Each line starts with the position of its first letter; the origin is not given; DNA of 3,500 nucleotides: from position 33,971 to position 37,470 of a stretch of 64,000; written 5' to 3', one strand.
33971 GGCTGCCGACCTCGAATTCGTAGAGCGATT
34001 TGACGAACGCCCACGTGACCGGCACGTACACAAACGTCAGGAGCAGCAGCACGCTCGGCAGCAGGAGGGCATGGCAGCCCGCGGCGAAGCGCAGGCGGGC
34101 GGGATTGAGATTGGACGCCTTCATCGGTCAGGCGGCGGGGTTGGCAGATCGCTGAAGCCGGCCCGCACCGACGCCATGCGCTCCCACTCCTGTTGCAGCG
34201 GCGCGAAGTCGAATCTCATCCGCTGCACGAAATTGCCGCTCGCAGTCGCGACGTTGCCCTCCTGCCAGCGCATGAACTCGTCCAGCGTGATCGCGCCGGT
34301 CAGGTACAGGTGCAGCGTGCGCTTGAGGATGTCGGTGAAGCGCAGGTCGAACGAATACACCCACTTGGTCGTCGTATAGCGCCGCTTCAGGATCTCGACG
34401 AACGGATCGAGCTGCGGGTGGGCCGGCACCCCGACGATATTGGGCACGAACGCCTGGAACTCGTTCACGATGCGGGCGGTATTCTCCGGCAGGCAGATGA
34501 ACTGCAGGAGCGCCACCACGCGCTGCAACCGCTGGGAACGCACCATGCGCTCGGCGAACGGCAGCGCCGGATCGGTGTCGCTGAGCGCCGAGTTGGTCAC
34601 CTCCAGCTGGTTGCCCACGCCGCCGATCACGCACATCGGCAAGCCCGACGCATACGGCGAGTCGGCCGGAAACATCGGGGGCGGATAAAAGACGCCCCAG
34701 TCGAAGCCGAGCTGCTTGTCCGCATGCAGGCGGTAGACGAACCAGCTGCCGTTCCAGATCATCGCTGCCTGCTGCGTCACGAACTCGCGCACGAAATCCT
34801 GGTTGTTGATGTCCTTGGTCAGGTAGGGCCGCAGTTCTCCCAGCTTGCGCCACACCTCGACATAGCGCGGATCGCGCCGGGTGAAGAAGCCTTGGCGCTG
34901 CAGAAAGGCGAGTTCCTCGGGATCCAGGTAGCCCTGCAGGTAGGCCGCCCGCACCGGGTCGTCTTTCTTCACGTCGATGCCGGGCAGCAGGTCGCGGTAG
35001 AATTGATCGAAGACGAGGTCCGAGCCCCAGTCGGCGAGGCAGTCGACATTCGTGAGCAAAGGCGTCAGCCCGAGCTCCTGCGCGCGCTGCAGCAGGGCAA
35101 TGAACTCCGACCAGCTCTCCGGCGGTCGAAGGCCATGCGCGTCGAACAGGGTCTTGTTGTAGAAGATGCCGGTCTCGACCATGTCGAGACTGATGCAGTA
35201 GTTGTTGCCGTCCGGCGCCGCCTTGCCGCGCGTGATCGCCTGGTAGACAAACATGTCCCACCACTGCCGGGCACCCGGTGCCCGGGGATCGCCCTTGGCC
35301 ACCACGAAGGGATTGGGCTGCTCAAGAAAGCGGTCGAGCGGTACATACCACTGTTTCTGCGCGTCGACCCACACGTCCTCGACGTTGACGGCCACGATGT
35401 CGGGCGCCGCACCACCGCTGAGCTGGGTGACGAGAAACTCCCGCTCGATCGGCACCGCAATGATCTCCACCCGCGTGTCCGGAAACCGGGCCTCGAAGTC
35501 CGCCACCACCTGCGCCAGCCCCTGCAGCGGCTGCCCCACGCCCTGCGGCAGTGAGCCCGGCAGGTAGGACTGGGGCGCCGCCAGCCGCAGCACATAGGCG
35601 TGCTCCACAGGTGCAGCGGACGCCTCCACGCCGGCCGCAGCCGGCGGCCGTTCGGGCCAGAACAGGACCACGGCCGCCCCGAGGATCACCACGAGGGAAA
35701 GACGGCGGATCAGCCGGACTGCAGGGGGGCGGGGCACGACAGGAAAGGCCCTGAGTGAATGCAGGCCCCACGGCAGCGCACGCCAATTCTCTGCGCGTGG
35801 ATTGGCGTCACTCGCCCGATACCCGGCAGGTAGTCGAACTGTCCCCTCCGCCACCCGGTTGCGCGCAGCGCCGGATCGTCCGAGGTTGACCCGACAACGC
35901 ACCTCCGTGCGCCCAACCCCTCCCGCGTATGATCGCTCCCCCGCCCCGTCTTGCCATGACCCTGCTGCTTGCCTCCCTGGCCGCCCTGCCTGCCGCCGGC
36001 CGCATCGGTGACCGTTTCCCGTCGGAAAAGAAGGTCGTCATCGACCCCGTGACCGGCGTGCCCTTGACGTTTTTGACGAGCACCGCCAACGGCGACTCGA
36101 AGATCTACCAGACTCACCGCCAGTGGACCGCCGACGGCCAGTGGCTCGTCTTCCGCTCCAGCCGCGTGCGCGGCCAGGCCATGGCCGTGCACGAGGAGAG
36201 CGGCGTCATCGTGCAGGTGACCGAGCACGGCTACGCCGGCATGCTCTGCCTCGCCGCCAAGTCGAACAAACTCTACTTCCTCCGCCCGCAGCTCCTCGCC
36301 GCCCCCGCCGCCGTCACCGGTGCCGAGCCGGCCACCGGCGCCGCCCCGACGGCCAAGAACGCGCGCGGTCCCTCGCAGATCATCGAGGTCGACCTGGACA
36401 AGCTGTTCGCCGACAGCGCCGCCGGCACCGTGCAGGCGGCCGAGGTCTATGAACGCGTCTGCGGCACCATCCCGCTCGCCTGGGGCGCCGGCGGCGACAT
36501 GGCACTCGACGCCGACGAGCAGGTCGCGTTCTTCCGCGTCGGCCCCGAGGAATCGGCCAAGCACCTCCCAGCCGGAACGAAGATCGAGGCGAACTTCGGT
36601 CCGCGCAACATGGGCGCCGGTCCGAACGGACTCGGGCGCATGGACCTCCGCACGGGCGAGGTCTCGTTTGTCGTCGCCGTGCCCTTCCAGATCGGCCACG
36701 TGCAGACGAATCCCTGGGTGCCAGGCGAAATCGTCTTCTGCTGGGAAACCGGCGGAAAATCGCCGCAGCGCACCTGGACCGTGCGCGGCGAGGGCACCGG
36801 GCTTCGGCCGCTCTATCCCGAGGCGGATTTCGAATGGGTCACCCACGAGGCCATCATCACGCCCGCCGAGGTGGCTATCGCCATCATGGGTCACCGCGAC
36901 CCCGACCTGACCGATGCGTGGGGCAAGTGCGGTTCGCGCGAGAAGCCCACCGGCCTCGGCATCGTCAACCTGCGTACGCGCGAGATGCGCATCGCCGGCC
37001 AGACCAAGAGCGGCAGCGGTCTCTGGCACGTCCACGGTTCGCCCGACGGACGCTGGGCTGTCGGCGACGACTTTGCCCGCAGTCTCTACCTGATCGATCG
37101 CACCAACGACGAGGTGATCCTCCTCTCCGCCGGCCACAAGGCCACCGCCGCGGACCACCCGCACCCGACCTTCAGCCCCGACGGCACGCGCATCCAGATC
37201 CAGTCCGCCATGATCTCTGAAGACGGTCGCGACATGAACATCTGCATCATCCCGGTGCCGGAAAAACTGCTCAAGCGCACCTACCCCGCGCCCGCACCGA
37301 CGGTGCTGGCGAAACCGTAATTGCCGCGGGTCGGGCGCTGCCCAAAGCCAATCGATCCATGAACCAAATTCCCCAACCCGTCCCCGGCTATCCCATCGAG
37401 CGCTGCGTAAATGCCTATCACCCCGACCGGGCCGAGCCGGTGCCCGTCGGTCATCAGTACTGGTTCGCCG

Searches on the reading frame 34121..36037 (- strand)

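Call 27: search_protein_families(library=pfam, proteins=[window:34121-36037:-], max_evalue=0.0001)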
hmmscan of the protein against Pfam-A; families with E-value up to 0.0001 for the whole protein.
window:34121-36037:- (638 aa): 2 families
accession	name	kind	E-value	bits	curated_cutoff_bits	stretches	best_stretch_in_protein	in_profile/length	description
PF01547.30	SBP_bac_1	-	2.8e-16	60.8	26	1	173-453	9-269/307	Bacterial extracellular solute-binding protein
PF13416.11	SBP_bac_8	-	4.6e-15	56.6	27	1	176-472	1-227/279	Bacterial extracellular solute-binding protein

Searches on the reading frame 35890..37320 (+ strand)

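Call 27: search_protein_families(library=pfam, proteins=[window:35890-37320:+], max_evalue=0.0001)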
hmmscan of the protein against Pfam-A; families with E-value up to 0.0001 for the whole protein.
window:35890-37320:+ (476 aa): 1 family
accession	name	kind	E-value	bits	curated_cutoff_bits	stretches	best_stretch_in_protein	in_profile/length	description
PF07676.18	PD40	-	2.9e-05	24.3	20.9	0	426-435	14-23/38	WD40-like Beta Propeller Repeat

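Call 73: search_protein_families(library=ncbifam, proteins=[window:35890-37320:+], max_evalue=0.001)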
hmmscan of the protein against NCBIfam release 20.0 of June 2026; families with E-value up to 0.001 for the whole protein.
window:35890-37320:+ (476 aa): 0 families
